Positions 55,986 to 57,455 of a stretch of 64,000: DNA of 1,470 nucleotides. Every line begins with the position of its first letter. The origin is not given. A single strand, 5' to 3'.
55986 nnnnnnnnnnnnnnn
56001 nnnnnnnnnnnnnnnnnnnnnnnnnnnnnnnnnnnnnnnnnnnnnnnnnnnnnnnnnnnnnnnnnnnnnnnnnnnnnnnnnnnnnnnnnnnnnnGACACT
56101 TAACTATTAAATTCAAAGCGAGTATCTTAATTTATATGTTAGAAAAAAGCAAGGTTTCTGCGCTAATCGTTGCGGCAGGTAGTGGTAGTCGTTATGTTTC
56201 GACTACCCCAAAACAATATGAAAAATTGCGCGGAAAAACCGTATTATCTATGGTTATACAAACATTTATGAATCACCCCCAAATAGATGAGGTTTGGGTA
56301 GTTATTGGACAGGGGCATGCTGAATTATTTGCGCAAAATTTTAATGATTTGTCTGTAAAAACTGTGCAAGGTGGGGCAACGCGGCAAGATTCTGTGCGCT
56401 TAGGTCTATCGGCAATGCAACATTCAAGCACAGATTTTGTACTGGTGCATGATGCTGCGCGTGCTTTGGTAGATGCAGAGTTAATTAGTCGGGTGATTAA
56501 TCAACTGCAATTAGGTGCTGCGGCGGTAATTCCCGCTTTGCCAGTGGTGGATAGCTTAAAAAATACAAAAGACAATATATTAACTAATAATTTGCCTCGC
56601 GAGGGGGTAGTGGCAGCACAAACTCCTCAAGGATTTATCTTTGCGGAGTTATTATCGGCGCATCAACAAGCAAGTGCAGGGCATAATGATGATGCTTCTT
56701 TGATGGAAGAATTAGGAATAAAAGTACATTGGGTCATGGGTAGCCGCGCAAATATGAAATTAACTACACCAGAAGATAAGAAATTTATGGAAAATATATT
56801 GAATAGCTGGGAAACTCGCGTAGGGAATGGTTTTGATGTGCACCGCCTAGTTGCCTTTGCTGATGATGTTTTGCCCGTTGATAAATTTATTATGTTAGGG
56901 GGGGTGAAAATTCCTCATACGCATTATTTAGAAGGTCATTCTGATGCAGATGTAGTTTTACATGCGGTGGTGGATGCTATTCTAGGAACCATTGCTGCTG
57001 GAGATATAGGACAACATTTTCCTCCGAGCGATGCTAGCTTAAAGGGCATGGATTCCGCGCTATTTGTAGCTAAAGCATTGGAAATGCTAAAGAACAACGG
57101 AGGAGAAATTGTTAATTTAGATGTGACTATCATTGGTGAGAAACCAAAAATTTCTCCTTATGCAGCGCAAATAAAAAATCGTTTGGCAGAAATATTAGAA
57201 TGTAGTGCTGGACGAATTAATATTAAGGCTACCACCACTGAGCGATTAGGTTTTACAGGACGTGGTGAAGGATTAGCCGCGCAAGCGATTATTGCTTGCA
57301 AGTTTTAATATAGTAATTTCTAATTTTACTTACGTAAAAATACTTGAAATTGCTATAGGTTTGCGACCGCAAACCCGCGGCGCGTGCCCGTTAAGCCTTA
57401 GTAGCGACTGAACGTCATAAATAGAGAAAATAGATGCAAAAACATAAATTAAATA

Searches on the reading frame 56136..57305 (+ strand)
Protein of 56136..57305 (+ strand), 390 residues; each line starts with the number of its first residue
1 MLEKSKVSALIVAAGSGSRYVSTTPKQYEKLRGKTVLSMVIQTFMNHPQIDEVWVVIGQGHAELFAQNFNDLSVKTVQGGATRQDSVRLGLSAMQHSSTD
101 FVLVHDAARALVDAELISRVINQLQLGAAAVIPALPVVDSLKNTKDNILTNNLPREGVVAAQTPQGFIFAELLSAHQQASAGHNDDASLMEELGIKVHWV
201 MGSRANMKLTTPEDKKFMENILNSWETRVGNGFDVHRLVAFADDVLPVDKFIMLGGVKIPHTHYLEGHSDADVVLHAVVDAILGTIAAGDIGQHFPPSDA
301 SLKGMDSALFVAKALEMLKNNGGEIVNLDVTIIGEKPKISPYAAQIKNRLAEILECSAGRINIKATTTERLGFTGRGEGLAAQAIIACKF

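Call 28: list_cluster_members(proteins=[P0152, P0001, window:56136-57305:+])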
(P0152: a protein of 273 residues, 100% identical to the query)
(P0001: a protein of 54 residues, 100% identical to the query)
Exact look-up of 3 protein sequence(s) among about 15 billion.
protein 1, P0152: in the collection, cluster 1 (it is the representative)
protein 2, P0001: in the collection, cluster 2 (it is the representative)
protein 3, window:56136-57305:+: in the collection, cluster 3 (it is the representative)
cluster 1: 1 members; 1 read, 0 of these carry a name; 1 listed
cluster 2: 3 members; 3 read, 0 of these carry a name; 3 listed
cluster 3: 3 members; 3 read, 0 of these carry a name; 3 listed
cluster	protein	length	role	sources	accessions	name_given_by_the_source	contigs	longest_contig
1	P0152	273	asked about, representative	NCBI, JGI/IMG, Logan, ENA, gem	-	-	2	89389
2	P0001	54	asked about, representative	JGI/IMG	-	-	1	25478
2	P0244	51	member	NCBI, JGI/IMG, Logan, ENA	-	-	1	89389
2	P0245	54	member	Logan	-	-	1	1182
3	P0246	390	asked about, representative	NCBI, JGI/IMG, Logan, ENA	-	-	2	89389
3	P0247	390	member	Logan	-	-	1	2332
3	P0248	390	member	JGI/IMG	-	-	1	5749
